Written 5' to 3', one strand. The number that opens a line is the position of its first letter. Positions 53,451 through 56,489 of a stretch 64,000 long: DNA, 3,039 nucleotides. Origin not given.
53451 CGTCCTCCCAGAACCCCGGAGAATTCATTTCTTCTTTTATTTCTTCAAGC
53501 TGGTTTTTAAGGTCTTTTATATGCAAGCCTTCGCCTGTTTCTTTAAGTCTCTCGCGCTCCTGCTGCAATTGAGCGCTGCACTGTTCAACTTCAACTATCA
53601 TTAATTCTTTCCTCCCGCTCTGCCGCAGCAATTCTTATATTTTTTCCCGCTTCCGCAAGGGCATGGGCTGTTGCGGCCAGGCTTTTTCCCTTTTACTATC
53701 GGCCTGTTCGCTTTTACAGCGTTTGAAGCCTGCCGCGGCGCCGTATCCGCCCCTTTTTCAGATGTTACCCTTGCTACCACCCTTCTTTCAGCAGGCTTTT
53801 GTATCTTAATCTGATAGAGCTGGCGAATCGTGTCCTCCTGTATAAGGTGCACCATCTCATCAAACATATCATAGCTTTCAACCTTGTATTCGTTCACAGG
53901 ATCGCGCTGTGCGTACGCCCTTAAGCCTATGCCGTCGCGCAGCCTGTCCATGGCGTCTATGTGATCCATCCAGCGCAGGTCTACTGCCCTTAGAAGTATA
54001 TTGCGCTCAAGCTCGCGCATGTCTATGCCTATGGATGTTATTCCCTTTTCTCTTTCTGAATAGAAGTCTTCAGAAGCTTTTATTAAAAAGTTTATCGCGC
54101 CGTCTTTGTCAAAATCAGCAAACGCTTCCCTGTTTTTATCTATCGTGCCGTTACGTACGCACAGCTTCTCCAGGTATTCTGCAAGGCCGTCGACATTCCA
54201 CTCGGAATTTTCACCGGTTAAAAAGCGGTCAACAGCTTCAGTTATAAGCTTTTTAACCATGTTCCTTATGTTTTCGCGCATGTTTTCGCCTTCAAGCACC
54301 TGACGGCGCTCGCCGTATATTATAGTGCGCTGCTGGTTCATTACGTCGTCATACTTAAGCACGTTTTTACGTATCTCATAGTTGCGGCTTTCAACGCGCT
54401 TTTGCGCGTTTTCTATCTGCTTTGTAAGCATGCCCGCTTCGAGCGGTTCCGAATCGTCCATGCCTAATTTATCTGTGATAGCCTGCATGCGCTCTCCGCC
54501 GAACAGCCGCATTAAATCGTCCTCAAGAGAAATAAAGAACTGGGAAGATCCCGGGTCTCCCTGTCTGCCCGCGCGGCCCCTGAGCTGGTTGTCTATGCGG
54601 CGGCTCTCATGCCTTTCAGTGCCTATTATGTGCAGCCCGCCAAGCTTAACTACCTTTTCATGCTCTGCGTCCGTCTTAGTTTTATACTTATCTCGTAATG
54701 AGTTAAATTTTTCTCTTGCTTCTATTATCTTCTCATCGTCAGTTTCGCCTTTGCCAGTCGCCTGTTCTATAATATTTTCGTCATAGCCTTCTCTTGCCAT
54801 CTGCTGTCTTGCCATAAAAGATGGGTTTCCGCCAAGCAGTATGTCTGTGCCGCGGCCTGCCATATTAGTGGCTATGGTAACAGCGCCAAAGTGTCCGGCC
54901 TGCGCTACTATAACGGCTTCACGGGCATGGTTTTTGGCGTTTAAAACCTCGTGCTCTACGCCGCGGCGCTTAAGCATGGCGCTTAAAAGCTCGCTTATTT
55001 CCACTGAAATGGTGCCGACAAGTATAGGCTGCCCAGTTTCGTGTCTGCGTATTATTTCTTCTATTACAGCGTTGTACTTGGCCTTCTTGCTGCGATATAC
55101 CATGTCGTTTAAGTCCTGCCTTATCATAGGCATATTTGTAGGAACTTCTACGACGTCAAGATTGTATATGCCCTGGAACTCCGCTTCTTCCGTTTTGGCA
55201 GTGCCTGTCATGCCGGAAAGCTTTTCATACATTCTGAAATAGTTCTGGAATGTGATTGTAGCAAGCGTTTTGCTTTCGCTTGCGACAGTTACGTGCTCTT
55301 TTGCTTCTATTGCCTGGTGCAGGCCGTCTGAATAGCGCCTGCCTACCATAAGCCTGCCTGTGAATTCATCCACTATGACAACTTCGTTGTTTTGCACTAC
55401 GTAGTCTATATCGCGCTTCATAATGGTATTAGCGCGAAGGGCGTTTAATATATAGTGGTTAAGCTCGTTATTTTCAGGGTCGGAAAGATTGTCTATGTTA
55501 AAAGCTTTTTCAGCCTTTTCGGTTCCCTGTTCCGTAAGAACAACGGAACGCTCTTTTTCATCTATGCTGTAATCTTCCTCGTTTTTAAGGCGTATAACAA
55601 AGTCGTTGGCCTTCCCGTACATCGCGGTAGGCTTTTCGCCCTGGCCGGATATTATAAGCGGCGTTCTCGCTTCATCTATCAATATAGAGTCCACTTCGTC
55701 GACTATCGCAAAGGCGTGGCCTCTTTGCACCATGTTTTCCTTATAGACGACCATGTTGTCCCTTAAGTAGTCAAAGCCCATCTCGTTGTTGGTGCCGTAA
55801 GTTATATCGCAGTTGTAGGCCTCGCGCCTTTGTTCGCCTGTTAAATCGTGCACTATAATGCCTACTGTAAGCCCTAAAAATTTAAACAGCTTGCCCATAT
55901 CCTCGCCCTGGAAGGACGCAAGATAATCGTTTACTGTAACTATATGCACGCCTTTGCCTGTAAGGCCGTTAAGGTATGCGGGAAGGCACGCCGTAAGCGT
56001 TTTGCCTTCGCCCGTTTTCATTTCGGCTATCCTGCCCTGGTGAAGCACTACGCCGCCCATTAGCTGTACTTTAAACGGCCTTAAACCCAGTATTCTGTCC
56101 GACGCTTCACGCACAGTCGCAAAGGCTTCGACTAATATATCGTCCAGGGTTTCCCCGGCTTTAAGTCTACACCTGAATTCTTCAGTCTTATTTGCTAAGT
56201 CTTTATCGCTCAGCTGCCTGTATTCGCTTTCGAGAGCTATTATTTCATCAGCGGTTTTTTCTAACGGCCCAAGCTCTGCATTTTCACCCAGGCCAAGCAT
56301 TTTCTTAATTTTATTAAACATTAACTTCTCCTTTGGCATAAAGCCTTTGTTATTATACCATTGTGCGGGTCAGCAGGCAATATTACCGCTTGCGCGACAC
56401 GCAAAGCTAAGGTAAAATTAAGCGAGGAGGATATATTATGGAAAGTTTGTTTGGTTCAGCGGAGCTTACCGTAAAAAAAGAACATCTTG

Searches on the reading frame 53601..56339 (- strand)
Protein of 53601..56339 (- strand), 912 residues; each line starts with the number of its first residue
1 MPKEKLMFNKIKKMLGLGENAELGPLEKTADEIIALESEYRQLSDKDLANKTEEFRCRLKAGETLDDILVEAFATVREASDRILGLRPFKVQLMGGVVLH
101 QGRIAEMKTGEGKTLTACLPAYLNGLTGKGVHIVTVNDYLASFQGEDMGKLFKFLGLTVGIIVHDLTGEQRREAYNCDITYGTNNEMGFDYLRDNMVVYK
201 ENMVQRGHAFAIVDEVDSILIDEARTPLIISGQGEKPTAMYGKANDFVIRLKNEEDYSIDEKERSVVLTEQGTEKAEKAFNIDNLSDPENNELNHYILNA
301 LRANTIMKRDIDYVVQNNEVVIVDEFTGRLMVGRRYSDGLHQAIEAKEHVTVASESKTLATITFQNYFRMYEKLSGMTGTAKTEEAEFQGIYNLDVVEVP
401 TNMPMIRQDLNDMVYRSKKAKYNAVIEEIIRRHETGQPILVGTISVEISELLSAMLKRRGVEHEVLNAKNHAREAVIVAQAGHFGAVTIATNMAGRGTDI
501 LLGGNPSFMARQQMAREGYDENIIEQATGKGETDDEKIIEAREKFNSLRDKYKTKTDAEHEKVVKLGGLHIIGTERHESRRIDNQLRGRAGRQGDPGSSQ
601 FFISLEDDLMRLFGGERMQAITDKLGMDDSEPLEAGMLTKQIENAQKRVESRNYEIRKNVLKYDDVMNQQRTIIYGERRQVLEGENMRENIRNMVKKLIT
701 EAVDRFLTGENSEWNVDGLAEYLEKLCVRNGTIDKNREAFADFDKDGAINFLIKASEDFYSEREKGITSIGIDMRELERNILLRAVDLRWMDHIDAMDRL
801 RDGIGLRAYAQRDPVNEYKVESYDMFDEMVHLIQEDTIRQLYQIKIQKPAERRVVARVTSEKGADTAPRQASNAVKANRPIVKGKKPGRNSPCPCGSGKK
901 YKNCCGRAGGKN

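Call 5: search_protein_families(library=pfam, proteins=[window:53601-56339:-], max_evalue=0.001)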
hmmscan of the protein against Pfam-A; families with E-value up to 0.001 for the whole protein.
window:53601-56339:- (912 aa): 6 families
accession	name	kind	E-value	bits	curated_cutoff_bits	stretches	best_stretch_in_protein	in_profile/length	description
PF07517.20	SecA_DEAD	-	9e-127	422.7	24.6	1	12-389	2-290/290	SecA DEAD-like domain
PF21090.3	P-loop_SecA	-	3.1e-93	311.5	27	1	404-629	1-204/205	SecA P-loop domain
PF07516.18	SecA_SW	-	4.4e-67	226.5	26.7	1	632-844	1-199/200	SecA Wing and Scaffold domain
PF01043.26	SecA_PP_bind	-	4.7e-44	149.9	23.5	1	238-345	3-110/110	SecA preprotein cross-linking domain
PF02810.21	SEC-C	-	1e-08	35.3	20.4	1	889-907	1-19/19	SEC-C motif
PF00270.35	DEAD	-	1.2e-08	35.3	26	1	104-221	18-131/167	DEAD/DEAH box helicase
